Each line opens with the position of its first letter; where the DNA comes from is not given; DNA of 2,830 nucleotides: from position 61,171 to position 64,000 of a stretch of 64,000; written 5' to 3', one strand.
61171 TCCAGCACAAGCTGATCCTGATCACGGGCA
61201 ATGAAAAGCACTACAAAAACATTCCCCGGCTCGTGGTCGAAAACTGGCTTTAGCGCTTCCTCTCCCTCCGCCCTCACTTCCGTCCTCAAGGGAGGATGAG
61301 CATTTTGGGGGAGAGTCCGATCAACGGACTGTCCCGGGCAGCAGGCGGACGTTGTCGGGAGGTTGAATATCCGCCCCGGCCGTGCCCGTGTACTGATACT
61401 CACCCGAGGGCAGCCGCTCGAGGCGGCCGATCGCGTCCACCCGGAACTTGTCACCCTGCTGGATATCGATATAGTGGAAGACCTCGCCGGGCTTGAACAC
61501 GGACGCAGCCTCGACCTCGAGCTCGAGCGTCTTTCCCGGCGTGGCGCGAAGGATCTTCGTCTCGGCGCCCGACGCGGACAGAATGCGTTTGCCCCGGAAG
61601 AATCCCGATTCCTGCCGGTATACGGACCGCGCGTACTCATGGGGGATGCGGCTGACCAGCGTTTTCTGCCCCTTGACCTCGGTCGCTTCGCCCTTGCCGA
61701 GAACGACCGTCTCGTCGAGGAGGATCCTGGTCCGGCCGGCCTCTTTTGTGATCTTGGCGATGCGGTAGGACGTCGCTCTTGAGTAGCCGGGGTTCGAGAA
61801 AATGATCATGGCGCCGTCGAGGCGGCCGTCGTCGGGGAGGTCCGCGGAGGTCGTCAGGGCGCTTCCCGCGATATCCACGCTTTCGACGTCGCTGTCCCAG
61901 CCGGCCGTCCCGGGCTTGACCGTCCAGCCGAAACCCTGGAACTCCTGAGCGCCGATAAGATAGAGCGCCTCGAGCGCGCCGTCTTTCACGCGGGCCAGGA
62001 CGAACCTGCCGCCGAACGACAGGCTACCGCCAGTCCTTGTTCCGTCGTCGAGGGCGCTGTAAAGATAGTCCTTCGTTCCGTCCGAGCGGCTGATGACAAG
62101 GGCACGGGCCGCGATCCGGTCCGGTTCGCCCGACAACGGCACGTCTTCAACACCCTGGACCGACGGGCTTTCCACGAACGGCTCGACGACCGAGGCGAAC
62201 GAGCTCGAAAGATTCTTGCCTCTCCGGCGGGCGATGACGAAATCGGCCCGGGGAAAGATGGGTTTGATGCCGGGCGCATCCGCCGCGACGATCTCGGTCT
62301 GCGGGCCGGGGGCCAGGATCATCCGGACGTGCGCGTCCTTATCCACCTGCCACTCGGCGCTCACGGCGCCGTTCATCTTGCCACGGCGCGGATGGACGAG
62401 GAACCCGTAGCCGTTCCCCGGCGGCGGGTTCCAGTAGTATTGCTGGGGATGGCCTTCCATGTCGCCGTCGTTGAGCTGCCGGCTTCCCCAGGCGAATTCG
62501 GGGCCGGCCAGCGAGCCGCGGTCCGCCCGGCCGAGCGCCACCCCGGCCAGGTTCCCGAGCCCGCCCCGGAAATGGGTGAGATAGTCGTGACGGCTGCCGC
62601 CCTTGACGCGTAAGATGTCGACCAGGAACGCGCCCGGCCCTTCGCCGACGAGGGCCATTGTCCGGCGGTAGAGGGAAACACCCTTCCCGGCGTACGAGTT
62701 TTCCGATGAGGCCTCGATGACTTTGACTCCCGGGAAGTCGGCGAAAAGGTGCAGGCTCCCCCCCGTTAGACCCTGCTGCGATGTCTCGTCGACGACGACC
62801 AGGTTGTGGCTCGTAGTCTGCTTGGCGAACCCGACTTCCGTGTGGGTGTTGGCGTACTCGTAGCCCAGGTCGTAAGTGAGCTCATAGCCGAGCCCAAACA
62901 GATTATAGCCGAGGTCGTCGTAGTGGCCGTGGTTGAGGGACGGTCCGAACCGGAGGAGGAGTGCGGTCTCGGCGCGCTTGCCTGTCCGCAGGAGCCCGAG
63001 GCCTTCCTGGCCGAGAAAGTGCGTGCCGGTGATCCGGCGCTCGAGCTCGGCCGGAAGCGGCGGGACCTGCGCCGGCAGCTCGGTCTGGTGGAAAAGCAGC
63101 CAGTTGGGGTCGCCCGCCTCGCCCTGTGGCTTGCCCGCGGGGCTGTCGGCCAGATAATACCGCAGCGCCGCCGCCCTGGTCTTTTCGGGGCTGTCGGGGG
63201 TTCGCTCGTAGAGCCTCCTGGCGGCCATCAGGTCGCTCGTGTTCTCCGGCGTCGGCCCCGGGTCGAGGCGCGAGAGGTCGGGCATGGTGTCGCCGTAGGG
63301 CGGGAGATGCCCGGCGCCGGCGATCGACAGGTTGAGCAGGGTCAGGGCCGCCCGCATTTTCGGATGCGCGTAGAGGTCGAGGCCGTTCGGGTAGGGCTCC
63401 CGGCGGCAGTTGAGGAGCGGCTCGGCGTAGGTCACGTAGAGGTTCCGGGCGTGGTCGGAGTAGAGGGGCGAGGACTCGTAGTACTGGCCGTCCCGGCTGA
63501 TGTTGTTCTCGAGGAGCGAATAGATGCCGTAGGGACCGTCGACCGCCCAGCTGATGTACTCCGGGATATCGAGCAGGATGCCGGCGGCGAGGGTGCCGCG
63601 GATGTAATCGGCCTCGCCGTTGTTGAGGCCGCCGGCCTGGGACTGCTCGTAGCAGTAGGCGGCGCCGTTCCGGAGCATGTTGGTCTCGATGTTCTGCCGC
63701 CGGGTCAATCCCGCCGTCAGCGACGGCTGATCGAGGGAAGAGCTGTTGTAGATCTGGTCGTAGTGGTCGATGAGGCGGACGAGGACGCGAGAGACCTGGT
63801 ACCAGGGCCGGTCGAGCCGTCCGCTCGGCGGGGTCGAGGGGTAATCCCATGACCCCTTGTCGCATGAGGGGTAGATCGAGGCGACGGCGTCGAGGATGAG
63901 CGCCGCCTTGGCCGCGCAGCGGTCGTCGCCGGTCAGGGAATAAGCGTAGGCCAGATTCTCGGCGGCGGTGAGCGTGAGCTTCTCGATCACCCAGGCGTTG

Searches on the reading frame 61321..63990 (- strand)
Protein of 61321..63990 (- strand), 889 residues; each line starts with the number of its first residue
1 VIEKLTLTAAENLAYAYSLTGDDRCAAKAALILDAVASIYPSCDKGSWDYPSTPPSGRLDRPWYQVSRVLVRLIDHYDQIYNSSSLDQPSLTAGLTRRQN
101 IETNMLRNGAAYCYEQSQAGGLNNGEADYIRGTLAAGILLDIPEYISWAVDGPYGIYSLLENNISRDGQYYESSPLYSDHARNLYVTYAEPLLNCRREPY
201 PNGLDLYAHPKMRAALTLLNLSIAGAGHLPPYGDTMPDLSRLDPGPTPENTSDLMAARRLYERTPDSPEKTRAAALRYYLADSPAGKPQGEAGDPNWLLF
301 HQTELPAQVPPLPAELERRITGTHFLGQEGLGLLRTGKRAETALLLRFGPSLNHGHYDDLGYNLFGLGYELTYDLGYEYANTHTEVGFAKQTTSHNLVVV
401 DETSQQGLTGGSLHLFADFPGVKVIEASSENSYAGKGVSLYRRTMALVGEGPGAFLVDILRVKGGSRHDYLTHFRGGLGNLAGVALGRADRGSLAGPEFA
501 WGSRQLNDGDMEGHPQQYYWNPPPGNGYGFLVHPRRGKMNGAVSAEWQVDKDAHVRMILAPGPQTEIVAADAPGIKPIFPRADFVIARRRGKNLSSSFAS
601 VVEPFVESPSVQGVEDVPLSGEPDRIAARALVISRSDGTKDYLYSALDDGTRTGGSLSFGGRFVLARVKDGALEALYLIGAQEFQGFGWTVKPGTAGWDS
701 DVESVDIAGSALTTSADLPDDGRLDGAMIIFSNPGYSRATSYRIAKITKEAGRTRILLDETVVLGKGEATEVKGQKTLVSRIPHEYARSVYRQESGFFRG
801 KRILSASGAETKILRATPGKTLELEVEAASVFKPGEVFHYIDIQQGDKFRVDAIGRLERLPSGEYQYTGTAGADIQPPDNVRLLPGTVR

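Call 44: search_protein_families(library=pfam, proteins=[window:61321-63990:-], max_evalue=0.0001)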
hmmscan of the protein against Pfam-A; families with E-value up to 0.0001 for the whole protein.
window:61321-63990:- (889 aa): 1 family
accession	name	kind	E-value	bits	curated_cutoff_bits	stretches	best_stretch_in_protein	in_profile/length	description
PF07940.18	Hepar_II_III_C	-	3.5e-08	33.7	24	1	331-474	14-165/237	Heparinase II/III-like, C-terminal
